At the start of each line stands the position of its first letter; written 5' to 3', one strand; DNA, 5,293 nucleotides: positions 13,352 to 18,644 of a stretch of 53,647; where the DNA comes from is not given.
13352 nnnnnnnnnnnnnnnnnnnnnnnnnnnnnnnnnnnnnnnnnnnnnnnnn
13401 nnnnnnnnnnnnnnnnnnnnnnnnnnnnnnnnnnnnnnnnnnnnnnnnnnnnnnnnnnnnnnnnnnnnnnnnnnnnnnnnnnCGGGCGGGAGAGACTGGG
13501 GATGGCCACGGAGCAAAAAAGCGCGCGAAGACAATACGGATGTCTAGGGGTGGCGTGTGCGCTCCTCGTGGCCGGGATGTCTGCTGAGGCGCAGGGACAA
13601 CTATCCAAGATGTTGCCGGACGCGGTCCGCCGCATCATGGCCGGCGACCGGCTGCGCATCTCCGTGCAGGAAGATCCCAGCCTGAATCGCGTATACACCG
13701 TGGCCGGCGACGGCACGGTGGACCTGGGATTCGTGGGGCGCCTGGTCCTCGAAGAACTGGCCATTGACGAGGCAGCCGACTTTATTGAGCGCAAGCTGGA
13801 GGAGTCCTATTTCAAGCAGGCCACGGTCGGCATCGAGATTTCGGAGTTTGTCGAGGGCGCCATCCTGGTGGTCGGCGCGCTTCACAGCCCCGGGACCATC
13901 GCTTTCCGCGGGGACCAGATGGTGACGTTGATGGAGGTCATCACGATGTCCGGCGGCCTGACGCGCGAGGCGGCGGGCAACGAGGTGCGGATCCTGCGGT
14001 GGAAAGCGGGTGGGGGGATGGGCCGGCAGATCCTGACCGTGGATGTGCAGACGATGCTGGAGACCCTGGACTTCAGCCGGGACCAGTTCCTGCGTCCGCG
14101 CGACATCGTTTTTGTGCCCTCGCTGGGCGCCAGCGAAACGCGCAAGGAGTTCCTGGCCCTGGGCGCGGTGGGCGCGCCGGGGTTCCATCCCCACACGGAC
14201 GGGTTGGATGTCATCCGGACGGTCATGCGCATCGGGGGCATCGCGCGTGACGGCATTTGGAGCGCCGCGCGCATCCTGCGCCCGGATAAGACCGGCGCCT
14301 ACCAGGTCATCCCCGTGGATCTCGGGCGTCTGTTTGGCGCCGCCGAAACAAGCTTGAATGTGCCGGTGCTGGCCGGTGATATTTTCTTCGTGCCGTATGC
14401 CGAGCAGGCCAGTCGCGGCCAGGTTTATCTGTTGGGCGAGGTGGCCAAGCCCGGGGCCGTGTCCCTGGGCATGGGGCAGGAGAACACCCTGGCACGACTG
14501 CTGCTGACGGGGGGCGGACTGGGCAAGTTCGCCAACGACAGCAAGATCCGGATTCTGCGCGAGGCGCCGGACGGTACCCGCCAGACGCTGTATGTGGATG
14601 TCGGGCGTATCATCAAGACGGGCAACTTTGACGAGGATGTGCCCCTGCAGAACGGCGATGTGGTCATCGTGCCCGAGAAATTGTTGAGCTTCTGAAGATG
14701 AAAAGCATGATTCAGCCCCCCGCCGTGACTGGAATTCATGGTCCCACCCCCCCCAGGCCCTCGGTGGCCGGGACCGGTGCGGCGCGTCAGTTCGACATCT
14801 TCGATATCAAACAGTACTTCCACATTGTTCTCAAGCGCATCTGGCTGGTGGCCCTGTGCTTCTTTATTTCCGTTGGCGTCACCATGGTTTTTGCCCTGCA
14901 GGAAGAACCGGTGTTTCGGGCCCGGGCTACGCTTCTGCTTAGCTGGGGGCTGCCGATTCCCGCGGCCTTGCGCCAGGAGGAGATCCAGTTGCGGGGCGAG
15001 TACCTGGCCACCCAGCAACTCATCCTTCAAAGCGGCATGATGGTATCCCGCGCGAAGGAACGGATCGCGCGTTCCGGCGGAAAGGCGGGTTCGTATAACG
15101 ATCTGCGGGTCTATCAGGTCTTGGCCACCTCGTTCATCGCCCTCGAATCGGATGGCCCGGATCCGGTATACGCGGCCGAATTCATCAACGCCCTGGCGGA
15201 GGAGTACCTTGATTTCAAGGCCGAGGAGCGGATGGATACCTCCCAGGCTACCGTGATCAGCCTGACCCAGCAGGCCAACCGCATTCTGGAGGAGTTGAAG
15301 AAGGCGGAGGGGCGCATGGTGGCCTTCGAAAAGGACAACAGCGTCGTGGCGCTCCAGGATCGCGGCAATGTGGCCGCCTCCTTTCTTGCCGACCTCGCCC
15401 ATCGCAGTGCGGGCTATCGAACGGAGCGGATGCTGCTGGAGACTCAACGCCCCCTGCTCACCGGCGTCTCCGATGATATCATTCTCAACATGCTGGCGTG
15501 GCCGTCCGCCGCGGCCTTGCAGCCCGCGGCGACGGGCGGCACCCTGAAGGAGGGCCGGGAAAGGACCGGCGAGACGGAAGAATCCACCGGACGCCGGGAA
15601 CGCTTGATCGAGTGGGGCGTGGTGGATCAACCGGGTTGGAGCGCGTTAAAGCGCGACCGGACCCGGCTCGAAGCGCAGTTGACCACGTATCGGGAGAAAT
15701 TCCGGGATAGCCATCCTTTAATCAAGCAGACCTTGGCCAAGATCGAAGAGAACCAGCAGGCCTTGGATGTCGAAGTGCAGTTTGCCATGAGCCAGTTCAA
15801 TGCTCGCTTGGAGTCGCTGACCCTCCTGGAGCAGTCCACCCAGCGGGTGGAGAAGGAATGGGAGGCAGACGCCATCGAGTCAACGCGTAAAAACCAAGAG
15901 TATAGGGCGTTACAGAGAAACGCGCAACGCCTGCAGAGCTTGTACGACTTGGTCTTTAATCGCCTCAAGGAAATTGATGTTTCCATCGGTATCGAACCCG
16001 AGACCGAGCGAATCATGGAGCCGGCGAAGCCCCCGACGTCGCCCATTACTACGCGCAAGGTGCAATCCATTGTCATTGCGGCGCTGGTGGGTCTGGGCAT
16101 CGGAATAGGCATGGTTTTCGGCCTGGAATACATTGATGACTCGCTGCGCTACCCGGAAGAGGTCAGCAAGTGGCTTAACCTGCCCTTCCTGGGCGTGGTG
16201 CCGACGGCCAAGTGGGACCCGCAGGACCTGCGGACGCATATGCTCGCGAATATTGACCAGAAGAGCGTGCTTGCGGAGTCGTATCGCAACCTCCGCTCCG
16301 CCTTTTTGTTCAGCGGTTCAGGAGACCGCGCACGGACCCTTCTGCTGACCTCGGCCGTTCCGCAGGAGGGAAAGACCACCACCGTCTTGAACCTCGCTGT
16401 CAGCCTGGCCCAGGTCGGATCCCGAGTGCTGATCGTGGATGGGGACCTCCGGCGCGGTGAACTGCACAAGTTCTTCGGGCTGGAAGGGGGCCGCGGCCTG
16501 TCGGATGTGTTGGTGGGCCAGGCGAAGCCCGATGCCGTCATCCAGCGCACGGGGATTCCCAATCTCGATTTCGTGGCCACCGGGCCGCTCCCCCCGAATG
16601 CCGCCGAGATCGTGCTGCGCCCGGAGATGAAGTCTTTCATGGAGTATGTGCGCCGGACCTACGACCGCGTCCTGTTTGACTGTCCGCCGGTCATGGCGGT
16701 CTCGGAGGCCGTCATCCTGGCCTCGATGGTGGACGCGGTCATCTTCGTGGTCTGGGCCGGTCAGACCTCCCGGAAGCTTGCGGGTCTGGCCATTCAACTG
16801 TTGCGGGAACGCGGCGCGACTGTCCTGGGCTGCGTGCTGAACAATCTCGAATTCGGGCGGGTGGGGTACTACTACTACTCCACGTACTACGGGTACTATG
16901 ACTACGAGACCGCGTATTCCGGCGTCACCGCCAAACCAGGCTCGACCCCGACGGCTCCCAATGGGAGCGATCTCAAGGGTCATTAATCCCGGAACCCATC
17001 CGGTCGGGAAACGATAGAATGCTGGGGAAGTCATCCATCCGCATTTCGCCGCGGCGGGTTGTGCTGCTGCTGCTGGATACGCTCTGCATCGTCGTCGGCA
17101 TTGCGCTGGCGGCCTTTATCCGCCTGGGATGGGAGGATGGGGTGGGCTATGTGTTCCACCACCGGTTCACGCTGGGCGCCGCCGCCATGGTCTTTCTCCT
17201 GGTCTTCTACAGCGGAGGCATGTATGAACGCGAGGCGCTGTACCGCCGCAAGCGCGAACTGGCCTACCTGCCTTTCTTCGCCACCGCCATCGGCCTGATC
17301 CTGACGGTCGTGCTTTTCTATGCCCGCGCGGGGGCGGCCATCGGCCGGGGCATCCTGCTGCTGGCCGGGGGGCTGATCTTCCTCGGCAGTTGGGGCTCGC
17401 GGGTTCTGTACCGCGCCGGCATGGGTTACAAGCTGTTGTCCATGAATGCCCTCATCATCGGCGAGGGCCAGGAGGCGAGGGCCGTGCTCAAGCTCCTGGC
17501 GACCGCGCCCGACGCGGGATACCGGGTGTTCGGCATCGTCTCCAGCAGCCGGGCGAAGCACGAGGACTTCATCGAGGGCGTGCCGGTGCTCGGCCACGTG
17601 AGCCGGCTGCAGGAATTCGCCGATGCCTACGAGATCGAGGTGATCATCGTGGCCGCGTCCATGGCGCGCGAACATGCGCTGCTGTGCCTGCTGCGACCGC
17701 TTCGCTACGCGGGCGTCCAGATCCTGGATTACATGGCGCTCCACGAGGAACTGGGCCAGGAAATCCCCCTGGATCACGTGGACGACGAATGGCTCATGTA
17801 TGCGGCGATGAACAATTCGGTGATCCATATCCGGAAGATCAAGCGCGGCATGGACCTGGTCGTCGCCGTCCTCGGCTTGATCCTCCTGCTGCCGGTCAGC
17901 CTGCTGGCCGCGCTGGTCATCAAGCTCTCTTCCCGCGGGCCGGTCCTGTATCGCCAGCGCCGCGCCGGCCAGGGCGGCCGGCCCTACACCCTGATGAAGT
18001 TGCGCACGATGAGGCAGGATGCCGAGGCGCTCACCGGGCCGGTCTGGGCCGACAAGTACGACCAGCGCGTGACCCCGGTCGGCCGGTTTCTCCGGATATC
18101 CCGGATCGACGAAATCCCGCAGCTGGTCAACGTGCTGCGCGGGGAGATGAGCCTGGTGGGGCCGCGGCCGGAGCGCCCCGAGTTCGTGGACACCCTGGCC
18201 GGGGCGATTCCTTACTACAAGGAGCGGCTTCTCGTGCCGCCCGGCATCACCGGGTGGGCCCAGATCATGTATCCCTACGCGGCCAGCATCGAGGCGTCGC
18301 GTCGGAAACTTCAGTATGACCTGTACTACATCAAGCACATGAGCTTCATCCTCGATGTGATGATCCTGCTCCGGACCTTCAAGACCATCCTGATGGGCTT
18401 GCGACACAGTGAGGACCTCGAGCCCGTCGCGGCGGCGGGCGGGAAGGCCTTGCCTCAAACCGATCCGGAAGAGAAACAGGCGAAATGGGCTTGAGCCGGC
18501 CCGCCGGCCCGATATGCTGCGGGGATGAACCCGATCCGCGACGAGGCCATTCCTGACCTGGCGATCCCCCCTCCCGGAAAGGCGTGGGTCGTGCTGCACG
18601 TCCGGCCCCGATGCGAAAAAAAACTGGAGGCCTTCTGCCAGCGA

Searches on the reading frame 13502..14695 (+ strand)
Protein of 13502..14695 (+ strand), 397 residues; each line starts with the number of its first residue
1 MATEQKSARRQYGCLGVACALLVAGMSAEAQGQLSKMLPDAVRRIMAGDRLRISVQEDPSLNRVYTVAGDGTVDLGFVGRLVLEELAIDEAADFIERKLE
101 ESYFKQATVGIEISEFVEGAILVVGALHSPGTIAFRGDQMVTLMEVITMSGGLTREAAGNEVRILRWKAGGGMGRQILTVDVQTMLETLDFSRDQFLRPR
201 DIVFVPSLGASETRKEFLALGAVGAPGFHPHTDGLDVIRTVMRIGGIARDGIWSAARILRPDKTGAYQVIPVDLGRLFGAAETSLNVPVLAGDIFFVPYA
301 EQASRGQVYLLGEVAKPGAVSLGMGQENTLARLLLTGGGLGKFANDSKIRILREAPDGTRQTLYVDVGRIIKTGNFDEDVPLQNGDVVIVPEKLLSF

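Call 11: search_protein_families(library=pfam, proteins=[window:13502-14695:+], max_evalue=0.001)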
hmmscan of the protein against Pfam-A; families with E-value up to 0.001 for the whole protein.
window:13502-14695:+ (397 aa): 3 families
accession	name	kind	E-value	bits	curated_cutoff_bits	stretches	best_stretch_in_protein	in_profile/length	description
PF22461.2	SLBB_2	-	6.4e-17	61.9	27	2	307-390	2-79/79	SLBB domain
PF02563.21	Poly_export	-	8.8e-13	48.7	28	1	44-113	8-76/77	Polysaccharide biosynthesis/export protein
PF10531.15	SLBB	-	6.7e-11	42.3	27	2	123-173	4-51/55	SLBB domain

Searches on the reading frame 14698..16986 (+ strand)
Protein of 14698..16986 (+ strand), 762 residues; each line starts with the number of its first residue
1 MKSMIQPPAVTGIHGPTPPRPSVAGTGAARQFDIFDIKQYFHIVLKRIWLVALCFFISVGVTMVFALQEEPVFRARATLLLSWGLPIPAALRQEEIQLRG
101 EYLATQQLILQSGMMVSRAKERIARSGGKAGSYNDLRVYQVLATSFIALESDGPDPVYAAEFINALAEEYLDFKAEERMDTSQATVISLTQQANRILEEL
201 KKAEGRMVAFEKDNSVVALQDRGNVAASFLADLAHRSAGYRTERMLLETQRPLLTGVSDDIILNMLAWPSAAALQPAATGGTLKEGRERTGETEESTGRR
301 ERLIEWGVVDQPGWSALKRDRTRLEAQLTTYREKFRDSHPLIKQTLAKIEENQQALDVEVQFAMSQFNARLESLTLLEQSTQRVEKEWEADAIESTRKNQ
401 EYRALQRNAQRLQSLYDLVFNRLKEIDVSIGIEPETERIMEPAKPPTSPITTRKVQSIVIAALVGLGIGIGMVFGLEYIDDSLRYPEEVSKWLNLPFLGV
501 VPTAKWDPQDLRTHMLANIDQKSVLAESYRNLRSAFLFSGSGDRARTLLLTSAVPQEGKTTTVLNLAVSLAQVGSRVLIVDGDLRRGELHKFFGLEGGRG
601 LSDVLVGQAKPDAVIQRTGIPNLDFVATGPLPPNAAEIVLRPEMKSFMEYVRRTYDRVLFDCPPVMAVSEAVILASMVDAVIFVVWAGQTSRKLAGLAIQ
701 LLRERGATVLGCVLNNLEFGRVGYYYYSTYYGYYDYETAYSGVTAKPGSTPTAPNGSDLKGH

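Call 11: search_protein_families(library=pfam, proteins=[window:14698-16986:+], max_evalue=0.001)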
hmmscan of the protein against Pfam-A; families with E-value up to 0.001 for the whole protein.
window:14698-16986:+ (762 aa): 6 families
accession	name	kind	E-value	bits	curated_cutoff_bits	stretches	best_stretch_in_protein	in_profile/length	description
PF13614.12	AAA_31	-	9.5e-13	48.9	27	1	558-688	14-150/177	AAA domain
PF01656.29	CbiA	-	6.3e-06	26.6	25.4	1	558-652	11-54/125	CobQ/CobB/MinD/ParA nucleotide binding domain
PF13807.11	GNVR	-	7.7e-06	26.2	27.7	1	400-474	4-78/82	G-rich domain on putative tyrosine kinase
PF10609.15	ParA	-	2.6e-05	24.2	27.1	1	558-715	16-173/246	NUBPL iron-transfer P-loop NTPase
PF02706.20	Wzz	-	0.00013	22.6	25.5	1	35-118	3-86/91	Chain length determinant protein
PF09140.17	MipZ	-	0.00068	19.5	20.7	0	557-594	12-49/262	ATPase MipZ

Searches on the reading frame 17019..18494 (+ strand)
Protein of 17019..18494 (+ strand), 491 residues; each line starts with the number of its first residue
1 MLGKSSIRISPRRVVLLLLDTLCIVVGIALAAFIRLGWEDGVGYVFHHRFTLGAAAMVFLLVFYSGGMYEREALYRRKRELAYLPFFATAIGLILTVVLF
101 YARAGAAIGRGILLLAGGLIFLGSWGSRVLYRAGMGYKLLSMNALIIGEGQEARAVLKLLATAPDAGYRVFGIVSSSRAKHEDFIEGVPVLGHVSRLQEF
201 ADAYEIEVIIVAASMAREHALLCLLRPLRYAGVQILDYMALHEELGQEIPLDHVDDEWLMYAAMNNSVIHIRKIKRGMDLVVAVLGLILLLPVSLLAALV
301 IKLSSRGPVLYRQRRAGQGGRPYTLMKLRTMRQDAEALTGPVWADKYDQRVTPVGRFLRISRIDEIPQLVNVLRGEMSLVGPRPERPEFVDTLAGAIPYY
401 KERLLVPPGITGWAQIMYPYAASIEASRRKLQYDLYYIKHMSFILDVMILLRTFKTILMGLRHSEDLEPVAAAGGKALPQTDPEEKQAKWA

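Call 83: search_protein_families(library=pfam, proteins=[window:17019-18494:+], max_evalue=0.01)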
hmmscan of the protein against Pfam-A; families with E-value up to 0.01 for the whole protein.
window:17019-18494:+ (491 aa): 2 families
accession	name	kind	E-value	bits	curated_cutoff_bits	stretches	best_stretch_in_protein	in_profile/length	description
PF02397.22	Bac_transf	-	9.7e-64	214.6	27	1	275-458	1-178/179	Bacterial sugar transferase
PF13727.12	CoA_binding_3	-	1.2e-12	48.6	25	1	67-235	4-171/175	CoA-binding domain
